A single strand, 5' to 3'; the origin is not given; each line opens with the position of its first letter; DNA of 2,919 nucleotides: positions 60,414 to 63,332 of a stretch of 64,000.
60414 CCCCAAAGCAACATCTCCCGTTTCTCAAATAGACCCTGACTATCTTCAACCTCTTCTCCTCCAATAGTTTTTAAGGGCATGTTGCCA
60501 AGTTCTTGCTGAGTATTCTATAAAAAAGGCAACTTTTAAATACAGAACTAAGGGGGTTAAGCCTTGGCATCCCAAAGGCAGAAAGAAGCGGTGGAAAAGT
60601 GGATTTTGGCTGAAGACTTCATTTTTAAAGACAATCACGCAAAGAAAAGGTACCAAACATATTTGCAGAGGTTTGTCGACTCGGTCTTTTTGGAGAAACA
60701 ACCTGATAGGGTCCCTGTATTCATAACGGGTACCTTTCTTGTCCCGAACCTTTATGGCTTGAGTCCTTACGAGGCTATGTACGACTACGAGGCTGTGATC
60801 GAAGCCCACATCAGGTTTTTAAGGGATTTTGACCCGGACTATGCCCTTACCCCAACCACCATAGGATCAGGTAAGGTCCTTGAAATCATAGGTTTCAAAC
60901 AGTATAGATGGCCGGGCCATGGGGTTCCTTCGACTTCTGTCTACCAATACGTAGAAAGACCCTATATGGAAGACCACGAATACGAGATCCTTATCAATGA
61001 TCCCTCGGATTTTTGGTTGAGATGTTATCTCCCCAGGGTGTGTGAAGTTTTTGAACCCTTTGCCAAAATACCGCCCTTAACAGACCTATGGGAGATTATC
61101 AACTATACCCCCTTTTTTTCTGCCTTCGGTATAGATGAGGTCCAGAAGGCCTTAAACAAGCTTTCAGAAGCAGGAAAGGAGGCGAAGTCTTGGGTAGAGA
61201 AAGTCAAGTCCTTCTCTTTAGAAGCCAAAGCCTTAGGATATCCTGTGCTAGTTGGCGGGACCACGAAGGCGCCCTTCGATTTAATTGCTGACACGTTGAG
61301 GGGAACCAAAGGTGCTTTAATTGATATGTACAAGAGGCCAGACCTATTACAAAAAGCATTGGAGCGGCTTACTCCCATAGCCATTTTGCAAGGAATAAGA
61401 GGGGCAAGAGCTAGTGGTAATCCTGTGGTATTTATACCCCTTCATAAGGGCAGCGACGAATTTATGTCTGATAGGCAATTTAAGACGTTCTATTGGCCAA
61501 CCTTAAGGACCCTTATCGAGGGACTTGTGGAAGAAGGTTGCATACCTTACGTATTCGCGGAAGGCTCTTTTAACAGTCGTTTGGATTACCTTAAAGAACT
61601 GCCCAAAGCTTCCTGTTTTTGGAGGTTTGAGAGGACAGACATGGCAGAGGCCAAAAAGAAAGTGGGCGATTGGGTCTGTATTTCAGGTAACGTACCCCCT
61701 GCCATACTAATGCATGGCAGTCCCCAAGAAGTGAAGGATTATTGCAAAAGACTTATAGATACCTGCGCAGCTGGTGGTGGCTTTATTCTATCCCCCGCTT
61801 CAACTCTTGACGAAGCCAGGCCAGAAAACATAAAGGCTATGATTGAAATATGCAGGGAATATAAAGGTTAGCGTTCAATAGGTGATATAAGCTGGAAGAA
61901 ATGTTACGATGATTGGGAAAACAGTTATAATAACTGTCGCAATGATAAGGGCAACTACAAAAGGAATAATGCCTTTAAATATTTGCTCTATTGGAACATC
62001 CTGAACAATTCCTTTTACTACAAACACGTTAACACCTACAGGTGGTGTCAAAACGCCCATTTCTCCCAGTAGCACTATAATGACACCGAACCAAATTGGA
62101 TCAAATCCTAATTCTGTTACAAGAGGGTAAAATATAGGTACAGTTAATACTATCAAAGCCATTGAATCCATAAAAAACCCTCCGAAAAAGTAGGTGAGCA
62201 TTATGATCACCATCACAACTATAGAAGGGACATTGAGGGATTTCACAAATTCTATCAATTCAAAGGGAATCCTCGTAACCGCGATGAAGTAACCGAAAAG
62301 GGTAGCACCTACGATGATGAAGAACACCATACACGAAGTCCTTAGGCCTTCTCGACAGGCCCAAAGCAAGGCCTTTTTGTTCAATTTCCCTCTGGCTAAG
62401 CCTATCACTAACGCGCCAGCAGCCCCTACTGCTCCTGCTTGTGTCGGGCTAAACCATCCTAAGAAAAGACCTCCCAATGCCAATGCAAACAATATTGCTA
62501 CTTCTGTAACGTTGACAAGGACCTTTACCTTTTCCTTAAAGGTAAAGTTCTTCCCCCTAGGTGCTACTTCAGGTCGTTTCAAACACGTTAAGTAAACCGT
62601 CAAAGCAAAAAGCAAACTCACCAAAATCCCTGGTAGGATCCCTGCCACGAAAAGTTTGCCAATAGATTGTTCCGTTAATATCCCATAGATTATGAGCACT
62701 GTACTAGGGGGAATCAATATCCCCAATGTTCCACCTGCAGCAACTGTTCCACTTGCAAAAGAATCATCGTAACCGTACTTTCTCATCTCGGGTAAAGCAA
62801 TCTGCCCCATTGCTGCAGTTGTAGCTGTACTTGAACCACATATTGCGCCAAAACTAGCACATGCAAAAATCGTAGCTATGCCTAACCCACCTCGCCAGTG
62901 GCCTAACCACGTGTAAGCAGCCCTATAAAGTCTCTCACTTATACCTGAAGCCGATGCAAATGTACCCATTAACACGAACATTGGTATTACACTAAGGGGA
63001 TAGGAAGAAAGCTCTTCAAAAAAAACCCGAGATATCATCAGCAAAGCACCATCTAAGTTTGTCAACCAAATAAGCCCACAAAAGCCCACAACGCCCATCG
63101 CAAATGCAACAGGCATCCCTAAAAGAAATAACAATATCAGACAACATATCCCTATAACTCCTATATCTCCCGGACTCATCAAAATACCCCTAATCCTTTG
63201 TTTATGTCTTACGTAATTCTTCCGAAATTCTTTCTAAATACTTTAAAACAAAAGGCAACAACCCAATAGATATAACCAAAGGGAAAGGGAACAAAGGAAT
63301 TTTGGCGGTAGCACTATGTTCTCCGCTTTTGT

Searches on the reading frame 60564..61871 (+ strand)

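Call 75: search_protein_families(library=pfam, proteins=[window:60564-61871:+], max_evalue=1e-8)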
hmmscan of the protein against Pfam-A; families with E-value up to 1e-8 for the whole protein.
window:60564-61871:+ (435 aa): 1 family
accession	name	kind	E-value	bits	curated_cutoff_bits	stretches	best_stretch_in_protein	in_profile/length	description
PF01208.23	URO-D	-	1.8e-29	103.3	23.9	1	214-433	123-346/346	Uroporphyrinogen decarboxylase (URO-D)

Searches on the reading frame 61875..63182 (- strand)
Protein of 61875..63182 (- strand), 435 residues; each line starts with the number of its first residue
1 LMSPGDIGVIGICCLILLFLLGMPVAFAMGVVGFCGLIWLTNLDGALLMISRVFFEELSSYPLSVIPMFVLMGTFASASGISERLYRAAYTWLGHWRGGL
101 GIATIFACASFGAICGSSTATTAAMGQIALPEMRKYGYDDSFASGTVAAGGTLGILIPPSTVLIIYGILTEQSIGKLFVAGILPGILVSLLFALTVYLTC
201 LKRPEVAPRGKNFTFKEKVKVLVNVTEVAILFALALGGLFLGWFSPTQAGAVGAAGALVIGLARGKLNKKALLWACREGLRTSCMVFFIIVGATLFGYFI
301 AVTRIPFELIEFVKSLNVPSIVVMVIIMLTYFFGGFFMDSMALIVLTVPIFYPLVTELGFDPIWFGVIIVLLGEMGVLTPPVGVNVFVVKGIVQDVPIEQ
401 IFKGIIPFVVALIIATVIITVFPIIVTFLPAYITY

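Call 75: search_protein_families(library=pfam, proteins=[window:61875-63182:-], max_evalue=1e-8)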
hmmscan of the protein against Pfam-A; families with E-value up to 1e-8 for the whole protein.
window:61875-63182:- (435 aa): 1 family
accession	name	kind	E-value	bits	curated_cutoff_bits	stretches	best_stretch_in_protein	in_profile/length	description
PF06808.19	DctM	-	4.2e-105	352.4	23.8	1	12-423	1-411/413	Tripartite ATP-independent periplasmic transporter, DctM component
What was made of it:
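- Checked: The TRAP protein is orphan only locally: DctM, and a 166-aa ORF that is probably DctQ (not scanned), lie at 61875-63702 (call 75).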
